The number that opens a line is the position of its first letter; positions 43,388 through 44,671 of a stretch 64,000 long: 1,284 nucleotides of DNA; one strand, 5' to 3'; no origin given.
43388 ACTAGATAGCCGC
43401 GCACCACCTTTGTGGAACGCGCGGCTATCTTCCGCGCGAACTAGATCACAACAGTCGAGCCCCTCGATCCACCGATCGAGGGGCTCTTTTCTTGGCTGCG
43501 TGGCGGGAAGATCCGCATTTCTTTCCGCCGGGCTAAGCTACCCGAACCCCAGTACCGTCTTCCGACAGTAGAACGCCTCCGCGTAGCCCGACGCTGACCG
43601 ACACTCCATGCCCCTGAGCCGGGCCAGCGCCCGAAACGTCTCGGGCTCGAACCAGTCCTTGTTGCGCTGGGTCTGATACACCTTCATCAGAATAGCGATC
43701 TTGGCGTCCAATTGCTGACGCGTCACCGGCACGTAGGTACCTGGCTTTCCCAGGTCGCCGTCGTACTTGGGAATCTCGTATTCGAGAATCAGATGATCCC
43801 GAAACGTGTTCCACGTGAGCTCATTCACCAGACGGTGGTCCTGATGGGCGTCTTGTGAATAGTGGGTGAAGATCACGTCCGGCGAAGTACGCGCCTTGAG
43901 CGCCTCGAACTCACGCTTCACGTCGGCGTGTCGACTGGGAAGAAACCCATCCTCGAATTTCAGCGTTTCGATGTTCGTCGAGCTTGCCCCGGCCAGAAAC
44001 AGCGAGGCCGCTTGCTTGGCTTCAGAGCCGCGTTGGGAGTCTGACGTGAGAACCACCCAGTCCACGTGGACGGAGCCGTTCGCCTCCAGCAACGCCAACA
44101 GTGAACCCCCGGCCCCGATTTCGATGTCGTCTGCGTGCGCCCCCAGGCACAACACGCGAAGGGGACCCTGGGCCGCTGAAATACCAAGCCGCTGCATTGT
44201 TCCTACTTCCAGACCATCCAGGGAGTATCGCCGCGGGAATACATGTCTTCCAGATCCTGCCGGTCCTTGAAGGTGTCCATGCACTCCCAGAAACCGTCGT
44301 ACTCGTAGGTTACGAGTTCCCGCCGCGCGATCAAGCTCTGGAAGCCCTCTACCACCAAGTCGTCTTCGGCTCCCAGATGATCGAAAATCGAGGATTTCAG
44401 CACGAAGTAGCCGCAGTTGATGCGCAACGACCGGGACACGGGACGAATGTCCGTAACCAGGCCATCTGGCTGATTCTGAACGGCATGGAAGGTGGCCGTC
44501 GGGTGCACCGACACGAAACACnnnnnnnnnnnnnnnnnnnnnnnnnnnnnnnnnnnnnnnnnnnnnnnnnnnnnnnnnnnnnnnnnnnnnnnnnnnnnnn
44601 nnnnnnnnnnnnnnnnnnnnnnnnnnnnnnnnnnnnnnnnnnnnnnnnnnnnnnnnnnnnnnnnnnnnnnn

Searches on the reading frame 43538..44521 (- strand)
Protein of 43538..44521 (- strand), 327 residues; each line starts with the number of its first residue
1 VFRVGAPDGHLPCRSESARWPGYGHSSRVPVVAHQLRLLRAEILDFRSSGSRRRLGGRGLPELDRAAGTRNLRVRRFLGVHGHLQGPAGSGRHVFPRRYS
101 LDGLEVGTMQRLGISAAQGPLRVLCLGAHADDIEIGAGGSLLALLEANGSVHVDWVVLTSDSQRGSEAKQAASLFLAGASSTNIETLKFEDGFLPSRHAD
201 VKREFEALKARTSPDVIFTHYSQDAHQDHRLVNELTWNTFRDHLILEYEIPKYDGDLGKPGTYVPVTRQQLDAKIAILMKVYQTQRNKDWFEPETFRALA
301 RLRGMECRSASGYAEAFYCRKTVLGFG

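Call 37: search_protein_families(library=pfam, proteins=[window:43538-44521:-], max_evalue=0.001)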
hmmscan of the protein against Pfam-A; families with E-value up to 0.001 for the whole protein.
window:43538-44521:- (327 aa): 1 family
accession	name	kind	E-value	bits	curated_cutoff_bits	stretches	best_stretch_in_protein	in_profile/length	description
PF02585.22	PIG-L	-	7.3e-16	59.3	28.2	1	124-238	1-127/129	GlcNAc-PI de-N-acetylase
